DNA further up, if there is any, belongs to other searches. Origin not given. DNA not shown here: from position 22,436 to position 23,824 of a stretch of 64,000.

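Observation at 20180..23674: SOS cassette lexA-umuD-umuC plus an unknown fourth gene, with a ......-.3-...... inverted repeat over the promoter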

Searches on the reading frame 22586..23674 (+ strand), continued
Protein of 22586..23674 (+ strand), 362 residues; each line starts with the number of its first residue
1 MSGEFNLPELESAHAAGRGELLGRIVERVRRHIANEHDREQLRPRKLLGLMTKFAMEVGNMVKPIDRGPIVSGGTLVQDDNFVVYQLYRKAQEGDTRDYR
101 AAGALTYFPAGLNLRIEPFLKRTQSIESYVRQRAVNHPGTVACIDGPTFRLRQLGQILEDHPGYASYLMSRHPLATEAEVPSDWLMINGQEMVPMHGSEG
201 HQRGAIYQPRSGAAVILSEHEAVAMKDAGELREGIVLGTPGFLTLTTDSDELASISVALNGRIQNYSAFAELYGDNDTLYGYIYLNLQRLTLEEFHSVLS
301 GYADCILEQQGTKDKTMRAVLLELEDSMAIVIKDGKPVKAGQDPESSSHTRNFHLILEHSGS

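Call 82: find_encoding_contigs(protein=P0124, flank=3000)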
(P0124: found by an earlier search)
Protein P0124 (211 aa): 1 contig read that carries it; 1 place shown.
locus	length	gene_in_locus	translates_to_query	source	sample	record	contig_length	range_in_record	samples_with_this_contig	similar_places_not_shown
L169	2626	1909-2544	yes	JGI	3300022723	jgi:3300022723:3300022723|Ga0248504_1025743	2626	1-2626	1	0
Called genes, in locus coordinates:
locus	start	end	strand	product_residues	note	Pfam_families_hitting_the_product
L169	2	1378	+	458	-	?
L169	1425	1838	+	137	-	-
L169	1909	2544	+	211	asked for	PF01726:LexA_DNA_bind, PF00717:Peptidase_S24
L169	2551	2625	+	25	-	?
